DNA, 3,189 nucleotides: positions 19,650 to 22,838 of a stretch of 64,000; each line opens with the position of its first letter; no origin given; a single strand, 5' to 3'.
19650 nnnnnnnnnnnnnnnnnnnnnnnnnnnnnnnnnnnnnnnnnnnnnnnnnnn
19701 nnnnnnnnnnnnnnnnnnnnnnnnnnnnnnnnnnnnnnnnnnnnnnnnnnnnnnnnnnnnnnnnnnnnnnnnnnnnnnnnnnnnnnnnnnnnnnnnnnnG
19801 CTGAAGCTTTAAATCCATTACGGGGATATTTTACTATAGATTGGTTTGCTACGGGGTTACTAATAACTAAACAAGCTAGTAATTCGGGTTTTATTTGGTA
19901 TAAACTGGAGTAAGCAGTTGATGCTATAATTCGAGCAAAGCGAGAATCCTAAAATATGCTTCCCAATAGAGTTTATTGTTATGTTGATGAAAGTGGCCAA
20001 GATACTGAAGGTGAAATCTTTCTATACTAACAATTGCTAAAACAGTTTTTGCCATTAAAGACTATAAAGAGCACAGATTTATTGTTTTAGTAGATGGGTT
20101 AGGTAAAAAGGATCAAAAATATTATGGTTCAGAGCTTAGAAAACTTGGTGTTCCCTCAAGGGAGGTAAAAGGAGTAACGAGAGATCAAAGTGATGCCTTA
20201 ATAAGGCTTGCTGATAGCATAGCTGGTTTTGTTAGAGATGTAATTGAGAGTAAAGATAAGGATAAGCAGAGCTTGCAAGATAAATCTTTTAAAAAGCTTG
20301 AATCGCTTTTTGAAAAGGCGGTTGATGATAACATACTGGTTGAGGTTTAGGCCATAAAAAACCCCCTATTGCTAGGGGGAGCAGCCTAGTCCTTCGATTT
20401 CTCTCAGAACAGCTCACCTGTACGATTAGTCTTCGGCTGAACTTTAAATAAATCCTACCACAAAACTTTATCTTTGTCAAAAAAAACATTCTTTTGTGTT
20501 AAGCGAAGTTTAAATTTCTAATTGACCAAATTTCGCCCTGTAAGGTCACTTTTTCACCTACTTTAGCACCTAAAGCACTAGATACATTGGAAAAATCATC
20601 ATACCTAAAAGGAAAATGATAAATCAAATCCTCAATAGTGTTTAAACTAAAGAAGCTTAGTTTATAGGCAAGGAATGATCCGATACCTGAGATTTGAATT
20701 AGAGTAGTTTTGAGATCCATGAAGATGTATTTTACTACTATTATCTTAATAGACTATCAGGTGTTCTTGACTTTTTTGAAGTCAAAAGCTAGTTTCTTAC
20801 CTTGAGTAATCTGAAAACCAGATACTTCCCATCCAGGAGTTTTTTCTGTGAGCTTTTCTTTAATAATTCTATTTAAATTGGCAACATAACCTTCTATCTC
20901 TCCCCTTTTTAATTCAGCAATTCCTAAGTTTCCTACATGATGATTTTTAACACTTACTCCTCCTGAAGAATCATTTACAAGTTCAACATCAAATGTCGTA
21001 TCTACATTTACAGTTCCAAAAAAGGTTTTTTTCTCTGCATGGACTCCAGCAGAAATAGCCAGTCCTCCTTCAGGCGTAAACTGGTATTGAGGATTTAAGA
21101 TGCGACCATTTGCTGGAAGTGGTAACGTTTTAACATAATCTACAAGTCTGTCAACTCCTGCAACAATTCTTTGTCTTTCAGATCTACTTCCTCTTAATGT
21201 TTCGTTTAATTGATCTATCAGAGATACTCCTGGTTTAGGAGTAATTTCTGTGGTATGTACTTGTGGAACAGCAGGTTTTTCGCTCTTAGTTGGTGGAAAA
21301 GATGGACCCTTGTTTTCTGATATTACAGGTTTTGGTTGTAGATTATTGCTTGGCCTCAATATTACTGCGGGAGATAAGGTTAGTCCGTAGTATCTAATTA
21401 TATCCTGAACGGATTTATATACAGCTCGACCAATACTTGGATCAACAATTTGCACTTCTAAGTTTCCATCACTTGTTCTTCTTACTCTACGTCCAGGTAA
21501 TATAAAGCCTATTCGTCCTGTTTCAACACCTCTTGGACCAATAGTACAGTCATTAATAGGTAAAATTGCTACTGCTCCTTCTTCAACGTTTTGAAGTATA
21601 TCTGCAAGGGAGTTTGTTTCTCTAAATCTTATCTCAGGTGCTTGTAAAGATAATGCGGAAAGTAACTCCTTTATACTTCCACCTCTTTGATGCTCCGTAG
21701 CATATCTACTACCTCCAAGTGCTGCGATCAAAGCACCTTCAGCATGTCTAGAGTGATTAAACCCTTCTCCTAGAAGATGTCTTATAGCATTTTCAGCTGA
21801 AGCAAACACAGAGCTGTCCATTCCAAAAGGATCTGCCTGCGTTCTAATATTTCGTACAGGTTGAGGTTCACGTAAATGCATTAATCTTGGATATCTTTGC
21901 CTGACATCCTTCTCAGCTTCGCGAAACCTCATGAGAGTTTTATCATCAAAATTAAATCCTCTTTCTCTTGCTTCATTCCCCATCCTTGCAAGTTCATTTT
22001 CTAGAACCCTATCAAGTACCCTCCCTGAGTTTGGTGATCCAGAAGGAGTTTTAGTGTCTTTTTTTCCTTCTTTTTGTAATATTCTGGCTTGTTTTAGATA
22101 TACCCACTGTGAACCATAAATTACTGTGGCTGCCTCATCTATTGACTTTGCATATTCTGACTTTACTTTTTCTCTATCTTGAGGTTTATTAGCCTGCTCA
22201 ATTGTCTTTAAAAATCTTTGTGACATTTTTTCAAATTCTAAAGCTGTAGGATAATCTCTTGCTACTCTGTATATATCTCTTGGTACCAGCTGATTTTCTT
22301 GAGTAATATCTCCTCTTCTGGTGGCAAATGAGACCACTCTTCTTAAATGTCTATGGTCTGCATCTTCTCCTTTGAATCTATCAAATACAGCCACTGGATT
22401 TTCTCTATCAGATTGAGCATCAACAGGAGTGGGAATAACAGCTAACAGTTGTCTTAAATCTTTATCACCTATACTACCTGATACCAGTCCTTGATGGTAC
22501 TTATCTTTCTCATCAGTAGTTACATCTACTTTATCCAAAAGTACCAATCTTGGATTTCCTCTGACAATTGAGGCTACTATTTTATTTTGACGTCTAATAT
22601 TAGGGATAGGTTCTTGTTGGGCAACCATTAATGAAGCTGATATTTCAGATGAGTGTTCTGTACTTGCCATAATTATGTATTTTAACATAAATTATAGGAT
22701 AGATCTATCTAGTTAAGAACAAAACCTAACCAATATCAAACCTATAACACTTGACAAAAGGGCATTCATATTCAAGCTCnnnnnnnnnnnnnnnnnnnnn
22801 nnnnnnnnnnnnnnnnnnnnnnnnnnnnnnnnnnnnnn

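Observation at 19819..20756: Rearrangement scar: frameshifted DUF3800 remnant, terminator and a duplicated recG 5' fragment with a ~115-nt near-identical tract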

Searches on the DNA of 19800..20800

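Call 19: search_rna_families(source=window, start=19800, end=20800, threshold=evalue, max_evalue=10, show_alignments=2)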
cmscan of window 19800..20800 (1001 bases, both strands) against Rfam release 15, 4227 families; matches with E-value up to 10: 7.
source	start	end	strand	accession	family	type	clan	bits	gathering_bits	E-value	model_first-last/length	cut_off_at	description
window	19974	20064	-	RF00673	mir-217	Gene; miRNA;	-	24.6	70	0.089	1-93/93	no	mir-217 microRNA precursor family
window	20321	20345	+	RF01305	sR51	Gene; snRNA; snoRNA; CD-box;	-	18.4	38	0.55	1-56/56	no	Small nucleolar RNA sR51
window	20058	20137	-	RF04328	snR107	Gene; snRNA; snoRNA; CD-box;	-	17.7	44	2.1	1-118/118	no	Fungal C/D box small nucleolar RNA 107 family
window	20022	20050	+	RF01726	SAM-II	Cis-reg; riboswitch;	-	17.3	44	2.4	1-60/60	no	SAM-II riboswitch aptamer (SAM-II long loop)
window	20654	20786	+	RF00645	MIR169_2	Gene; miRNA;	CL00098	14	50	3.1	1-118/118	no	MIR169_2 microRNA precursor family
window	20262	20308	-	RF00066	U7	Gene; snRNA;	-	12.9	34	7.9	1-62/62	no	U7 small nuclear RNA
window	20465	20594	-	RF00125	IS128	Gene; sRNA;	-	12.8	80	9.3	1-209/209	no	IS128 RNA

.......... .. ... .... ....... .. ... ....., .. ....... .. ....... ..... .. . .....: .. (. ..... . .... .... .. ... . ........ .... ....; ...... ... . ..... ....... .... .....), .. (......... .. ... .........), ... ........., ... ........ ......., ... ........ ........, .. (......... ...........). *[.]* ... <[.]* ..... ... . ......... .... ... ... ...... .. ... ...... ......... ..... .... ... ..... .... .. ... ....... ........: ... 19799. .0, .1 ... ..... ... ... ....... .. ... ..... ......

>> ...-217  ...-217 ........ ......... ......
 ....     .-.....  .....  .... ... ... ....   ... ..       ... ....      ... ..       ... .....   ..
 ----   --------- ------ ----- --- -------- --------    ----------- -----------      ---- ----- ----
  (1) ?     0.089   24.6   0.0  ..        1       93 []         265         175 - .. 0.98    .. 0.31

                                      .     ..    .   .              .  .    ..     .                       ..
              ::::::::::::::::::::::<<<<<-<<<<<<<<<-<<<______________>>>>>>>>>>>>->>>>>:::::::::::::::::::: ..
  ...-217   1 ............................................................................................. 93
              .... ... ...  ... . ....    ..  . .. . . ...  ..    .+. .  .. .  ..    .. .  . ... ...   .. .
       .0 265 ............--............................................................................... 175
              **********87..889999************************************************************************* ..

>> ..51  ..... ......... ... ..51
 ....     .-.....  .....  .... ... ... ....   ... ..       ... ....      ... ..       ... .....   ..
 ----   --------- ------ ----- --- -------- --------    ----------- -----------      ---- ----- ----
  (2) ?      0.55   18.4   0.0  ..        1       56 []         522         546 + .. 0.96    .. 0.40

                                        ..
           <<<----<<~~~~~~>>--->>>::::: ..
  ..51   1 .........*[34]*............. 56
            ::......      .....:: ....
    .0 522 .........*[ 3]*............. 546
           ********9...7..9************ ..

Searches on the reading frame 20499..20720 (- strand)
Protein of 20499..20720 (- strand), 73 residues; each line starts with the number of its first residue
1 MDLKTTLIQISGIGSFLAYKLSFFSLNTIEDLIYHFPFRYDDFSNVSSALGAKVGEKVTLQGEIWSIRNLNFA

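Call 10: search_protein_families(library=pfam, proteins=[window:20499-20720:-], max_evalue=0.01)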
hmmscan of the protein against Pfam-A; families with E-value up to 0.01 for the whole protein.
window:20499-20720:- (73 aa): 1 family
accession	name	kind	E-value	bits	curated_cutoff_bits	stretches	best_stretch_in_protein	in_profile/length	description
PF17191.10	RecG_wedge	-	4.3e-05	23.6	23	1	14-69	9-64/162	RecG wedge domain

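Call 71: find_encoding_contigs(protein=window:20499-20720:-, flank=6000, max_places=8)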
Protein window:20499-20720:- (73 aa): no gene with exactly this product is on record in the collection.

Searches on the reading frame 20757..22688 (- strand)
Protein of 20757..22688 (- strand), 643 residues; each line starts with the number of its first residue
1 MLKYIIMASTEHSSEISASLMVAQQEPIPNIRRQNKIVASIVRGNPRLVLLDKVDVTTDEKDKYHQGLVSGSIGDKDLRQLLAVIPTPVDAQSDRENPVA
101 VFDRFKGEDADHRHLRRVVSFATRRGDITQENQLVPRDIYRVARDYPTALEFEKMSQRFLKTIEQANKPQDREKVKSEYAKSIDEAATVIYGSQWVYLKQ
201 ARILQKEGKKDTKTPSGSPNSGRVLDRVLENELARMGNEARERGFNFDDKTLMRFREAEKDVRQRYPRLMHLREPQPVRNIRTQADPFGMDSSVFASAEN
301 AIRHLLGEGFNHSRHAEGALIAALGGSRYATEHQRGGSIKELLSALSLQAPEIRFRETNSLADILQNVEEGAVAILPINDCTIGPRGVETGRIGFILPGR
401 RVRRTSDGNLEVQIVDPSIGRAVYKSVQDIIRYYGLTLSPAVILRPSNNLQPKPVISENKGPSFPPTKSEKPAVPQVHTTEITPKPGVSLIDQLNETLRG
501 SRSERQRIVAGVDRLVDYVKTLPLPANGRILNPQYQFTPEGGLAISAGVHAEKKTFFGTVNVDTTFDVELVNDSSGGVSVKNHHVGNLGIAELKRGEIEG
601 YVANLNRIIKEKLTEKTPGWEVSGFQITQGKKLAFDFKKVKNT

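Call 10: search_protein_families(library=pfam, proteins=[window:20757-22688:-], max_evalue=0.01)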
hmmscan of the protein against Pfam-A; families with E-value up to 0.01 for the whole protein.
window:20757-22688:- (643 aa): 0 families

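Call 12: search_protein_families(library=ncbifam, proteins=[window:20757-22688:-], max_evalue=10)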
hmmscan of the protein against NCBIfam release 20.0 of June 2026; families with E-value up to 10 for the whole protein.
window:20757-22688:- (643 aa): 0 families

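Call 68: find_encoding_contigs(protein=window:20757-22688:-, flank=6000, max_places=8)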
Protein window:20757-22688:- (643 aa): 1 contig read that carries it; 1 place shown.
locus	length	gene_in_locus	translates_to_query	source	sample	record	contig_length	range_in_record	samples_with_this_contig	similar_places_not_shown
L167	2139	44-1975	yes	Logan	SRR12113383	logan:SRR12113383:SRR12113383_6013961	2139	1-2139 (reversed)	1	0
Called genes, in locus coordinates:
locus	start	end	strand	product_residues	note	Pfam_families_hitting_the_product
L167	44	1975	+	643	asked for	-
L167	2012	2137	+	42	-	?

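Call 75: find_homologous_proteins(query=window:20757-22688:-, max_evalue=1e-10)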
Query window:20757-22688:- (643 aa): 1 proteins with E <= 1e-10 among 8000 candidates.
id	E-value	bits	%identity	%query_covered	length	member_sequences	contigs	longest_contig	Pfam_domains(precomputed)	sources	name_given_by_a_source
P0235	0.0e+0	1418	100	99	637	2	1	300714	-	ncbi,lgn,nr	ncbi:hypothetical protein HYW42_04530 [Candidatus Daviesbacteria bacterium]|nr:hypothetical protein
